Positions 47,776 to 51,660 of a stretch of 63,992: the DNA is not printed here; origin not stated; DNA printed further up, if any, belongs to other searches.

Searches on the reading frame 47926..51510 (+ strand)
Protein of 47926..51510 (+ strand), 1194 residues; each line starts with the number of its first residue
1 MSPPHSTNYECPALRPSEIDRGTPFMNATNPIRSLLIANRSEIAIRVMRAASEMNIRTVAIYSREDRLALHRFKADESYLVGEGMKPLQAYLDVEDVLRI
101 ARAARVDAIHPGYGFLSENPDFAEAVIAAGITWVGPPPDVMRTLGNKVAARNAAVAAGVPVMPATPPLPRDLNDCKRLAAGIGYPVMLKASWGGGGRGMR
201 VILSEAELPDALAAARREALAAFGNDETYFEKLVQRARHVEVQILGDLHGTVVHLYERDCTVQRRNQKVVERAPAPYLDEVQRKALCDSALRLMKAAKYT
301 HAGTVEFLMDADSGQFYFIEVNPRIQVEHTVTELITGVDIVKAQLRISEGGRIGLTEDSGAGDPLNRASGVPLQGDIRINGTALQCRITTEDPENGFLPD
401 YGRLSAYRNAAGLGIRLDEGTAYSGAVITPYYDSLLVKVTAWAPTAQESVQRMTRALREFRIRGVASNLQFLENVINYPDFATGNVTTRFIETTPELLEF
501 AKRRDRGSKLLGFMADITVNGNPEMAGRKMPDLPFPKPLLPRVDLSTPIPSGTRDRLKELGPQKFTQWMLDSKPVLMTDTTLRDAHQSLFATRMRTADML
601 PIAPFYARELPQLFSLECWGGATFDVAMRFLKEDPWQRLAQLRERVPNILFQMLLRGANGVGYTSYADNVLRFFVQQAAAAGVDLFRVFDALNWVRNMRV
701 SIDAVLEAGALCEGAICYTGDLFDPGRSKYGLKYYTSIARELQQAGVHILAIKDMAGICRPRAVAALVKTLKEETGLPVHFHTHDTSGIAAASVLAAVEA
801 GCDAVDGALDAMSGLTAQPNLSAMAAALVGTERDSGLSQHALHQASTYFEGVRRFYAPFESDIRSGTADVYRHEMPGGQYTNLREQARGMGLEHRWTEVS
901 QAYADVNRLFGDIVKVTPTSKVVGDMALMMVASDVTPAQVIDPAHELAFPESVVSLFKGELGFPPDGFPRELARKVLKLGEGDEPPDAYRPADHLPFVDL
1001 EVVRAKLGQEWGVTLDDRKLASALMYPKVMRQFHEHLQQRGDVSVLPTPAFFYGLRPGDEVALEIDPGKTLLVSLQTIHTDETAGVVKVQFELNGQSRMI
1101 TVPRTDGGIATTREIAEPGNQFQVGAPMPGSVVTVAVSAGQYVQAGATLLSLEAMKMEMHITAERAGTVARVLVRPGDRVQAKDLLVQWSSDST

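Call 67: search_protein_families(library=padloc, proteins=[window:47926-51510:+], max_evalue=0.001)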
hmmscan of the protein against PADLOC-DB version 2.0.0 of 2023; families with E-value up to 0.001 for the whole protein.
window:47926-51510:+ (1194 aa): 0 families

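Call 68: search_protein_families(library=pfam, proteins=[window:47926-51510:+], max_evalue=0.001)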
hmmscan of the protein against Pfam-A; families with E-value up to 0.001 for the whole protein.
window:47926-51510:+ (1194 aa): 11 families
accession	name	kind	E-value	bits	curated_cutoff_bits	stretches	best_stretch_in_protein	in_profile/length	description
PF02436.23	PYC_OADA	-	2.6e-69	233.4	27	1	870-1073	1-200/201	Conserved carboxylase domain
PF02786.22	CPSase_L_D2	-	1.9e-67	227.3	19.8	1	147-352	2-207/211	Carbamoyl-phosphate synthase L chain, ATP binding domain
PF00289.28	Biotin_carb_N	-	9.3e-42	142.4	25.5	1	32-141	2-110/110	Biotin carboxylase, N-terminal domain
PF02785.25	Biotin_carb_C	-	2.3e-32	111.7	32.4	1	385-492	1-107/108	Biotin carboxylase C-terminal domain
PF00364.28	Biotin_lipoyl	-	8.4e-17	61.2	22.1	1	1123-1187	2-71/73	Biotin-requiring enzyme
PF00682.25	HMGL-like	-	2.5e-15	57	29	1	731-846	140-257/260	HMGL-like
PF02222.28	ATP-grasp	-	8.4e-09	35.8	27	1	172-325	19-163/179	ATP-grasp domain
PF07478.18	Dala_Dala_lig_C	-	4.8e-06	26.7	24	1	175-323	28-174/204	D-ala D-ala ligase C-terminus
PF16576.10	HlyD_D23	-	5.7e-06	26.2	30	0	1104-1154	91-141/214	Barrel-sandwich domain of CusB or HlyD membrane-fusion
PF13533.13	Biotin_lipoyl_2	-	1.6e-05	25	29.8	0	1126-1152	5-31/32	Biotin-lipoyl like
PF13437.12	HlyD_3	-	9.6e-05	23.5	22.2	0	1124-1154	2-32/106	HlyD family secretion protein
